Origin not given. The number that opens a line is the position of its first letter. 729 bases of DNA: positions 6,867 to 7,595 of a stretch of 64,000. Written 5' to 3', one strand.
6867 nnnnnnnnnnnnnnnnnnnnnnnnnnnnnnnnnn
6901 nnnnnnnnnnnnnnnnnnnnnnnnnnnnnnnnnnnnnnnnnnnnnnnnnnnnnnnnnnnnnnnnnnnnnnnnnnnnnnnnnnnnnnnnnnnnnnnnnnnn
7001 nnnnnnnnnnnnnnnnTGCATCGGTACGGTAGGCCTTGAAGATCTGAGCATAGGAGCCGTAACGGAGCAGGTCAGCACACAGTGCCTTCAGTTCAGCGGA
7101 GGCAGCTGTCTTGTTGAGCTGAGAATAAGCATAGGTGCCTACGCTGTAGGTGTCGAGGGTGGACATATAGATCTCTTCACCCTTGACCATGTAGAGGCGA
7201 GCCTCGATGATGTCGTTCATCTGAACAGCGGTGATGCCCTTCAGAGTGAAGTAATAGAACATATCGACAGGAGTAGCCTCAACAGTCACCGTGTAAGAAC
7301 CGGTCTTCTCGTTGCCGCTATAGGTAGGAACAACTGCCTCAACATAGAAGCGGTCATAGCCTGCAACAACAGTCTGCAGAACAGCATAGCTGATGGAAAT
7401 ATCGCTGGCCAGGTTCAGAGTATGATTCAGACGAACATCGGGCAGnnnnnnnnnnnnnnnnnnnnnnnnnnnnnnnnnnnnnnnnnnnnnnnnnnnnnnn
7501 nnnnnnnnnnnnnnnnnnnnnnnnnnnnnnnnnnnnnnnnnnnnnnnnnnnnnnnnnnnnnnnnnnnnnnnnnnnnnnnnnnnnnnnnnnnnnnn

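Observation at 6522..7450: Unrecognised ~300-aa bipartite C-terminal module shared by three large secreted proteins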

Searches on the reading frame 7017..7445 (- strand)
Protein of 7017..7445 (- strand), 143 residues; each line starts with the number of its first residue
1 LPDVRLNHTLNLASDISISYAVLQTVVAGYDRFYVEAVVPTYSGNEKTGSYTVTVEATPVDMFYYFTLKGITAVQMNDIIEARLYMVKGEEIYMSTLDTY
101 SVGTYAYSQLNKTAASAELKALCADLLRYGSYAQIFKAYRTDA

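Call 70: predict_structure(alignment_id=A3)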
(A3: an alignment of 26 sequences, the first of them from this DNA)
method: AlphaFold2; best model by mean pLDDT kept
length: 143 residues; sequences in the alignment: 26
mean_pLDDT: 93.4   pTM: 0.83
mean pLDDT of the five models: 93.4, 89.8, 87.9, 87.0, 86.3
residues with pLDDT >= 90: 128; 70-90: 12; 50-70: 3; < 50: 0
segments of 3 or more residues with pLDDT < 50: none
pLDDT, mean of each block of 10 residues (from residue 1): 86 81 96 97 95 97 95 93 97 96 93 95 94 95 86
secondary structure, 60 per line:
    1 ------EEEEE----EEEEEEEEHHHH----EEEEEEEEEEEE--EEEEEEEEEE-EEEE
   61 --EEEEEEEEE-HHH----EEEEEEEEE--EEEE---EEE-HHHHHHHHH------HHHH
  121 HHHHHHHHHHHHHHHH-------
elements in order: E7-11 E16-23 H24-27 E32-43 E46-55 E57-60 E63-71 E80-88 E91-94 E98-100 H102-110 H117-136

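Call 72: fold_search(model_id=the predicted structure, library=pdb)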
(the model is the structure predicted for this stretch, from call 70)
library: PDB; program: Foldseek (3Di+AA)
matches with E <= 10: 1770; with E <= 0.001: 2
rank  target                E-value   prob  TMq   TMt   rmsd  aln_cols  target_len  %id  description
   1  6rqm_A                6.0e-04  1.00  0.41  0.50   5.6       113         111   12  A blocking anti-CTLA-4 Nanobody (KN044) complexed with CTLA-4 (released 2020-07-08)
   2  5t7a_A                9.4e-04  1.00  0.38  0.54   7.9       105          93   13  Crystal structure of Br derivative BhCBM56 (released 2017-08-23)
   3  5t7a_B                1.0e-03  1.00  0.47  0.67   3.4       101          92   16  Crystal structure of Br derivative BhCBM56 (released 2017-08-23)
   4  3aqx_B                1.1e-03  1.00  0.46  0.61   5.7       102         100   11  Crystal structure of Bombyx mori beta-GRP/GNBP3 N-terminal domain with laminarihexaoses (released 2011-06-22)
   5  8gab_B                1.1e-03  1.00  0.32  0.38   5.8        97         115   11  Crystal structure of CTLA-4 in complex with a high affinity CTLA-4 binder (released 2024-08-21)
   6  3aqy_A                1.2e-03  1.00  0.43  0.57   5.8       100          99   14  Crystal structure of Plodia interpunctella beta-GRP/GNBP3 N-terminal domain (released 2011-06-22)
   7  7su0_C                1.3e-03  1.00  0.35  0.40   6.1       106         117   11  Crystal structure of an acidic pH-selective Ipilimumab variant Ipi.105 in complex with CTLA-4 (released 2022-03-02)
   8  3aqx_A                1.8e-03  1.00  0.46  0.61   5.7       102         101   12  Crystal structure of Bombyx mori beta-GRP/GNBP3 N-terminal domain with laminarihexaoses (released 2011-06-22)
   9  3aqz_A                1.9e-03  1.00  0.45  0.60   5.7        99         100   11  Crystal structure of Plodia interpunctella beta-GRP/GNBP3 N-terminal domain with laminarihexaoses (released 2011-06-22)
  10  5tru_C                3.0e-03  0.99  0.32  0.37   6.5       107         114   10  Structure of the first-in-class checkpoint inhibitor Ipilimumab bound to human CTLA-4 (released 2017-05-10)
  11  3aqy_B                3.3e-03  1.00  0.40  0.54   6.7       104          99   14  Crystal structure of Plodia interpunctella beta-GRP/GNBP3 N-terminal domain (released 2011-06-22)
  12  5e56                  3.5e-03  0.99  0.30  0.34   5.6        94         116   11  Crystal structure of mouse CTLA-4 (released 2015-10-28)
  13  2erj_B                3.7e-03  1.00  0.44  0.33   4.1       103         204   14  Crystal structure of the heterotrimeric interleukin-2 receptor in complex with interleukin-2 (released 2006-02-21)
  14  9kmc_B                3.7e-03  1.00  0.41  0.31   4.7       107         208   13  Cryo-EM structure of the heterotrimeric interleukin-2 receptor in complex with interleukin-2 and anti-CD25 Fab S417 (released 2025-11-19)
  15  7su1_C                3.7e-03  0.99  0.36  0.42   6.2       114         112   10  Crystal structure of an acidic pH-selective Ipilimumab variant Ipi.106 in complex with CTLA-4 (released 2022-03-02)
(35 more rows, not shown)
